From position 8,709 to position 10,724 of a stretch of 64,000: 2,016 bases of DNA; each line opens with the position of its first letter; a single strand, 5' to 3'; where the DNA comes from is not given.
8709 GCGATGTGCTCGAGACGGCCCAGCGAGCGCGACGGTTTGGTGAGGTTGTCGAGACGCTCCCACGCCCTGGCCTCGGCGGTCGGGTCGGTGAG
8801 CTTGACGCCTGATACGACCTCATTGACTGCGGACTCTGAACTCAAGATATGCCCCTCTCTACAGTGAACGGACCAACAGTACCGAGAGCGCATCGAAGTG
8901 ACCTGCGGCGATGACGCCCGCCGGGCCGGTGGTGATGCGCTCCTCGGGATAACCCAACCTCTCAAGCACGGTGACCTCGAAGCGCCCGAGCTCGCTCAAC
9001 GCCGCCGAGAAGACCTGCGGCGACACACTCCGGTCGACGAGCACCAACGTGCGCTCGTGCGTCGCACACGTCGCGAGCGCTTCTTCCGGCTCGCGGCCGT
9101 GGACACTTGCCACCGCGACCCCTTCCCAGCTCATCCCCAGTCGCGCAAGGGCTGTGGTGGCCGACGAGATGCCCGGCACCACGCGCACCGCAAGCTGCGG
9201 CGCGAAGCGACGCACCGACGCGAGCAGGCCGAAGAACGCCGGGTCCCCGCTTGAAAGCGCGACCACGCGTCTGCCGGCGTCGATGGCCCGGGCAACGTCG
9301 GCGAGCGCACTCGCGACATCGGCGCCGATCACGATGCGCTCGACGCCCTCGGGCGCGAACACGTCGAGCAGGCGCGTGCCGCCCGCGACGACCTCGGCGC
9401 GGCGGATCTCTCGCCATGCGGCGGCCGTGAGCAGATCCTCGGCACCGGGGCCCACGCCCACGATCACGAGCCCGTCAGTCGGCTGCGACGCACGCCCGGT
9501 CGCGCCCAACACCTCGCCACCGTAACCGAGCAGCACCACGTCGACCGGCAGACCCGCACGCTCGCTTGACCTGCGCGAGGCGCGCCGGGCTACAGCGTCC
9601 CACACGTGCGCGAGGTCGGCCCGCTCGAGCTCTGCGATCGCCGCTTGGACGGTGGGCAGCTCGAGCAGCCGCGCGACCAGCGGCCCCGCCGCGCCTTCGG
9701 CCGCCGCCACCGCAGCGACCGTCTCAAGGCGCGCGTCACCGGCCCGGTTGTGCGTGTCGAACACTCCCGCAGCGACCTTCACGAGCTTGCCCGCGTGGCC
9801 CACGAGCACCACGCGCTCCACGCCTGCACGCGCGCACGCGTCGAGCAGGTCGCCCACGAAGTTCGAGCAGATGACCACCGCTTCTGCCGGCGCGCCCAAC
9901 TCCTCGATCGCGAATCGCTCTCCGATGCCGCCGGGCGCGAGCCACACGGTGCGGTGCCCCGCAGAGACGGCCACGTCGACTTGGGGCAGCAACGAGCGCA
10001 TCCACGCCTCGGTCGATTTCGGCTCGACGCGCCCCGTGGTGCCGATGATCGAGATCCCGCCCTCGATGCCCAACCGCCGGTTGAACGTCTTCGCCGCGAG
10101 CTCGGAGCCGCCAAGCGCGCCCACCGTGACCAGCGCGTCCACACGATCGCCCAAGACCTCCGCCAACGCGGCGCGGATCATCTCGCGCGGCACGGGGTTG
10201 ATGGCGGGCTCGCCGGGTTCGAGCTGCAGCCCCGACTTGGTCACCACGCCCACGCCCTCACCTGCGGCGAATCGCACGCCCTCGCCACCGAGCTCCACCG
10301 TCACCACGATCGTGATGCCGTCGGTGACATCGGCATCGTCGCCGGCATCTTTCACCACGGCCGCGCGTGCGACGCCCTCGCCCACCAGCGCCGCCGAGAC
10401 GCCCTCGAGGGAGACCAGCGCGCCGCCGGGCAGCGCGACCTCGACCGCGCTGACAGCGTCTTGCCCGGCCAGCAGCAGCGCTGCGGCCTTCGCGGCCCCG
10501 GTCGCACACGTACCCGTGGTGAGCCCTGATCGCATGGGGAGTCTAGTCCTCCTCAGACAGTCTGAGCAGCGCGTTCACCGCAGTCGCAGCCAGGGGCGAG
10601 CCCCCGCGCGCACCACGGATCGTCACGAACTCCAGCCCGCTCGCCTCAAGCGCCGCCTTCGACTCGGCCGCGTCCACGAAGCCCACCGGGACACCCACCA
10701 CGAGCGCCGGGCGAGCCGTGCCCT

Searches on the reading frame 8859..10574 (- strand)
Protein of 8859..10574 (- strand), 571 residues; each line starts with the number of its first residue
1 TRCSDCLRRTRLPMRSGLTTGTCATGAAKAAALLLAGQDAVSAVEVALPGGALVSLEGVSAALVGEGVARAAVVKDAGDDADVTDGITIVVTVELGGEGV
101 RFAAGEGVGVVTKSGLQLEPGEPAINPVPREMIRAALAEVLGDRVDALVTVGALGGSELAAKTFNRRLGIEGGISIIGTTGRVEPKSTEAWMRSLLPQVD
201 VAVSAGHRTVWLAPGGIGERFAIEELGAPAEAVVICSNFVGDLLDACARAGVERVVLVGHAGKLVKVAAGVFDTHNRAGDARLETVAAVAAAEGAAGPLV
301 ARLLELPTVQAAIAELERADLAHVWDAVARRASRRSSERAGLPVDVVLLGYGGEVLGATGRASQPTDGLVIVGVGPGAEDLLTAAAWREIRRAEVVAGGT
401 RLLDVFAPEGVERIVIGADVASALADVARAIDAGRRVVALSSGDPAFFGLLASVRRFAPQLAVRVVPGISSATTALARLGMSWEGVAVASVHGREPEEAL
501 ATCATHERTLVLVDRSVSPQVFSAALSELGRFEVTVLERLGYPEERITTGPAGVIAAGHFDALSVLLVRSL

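Call 33: search_protein_families(library=pfam, proteins=[window:8859-10574:-], max_evalue=0.0001)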
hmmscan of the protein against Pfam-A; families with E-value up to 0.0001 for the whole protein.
window:8859-10574:- (571 aa): 2 families
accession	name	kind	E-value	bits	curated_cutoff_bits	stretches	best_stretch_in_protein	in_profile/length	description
PF01888.22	CbiD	-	3.4e-85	285.8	25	1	14-270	1-254/254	CbiD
PF00590.25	TP_methylase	-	1.8e-29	103.6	27.8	1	369-553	2-209/212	Tetrapyrrole (Corrin/Porphyrin) Methylases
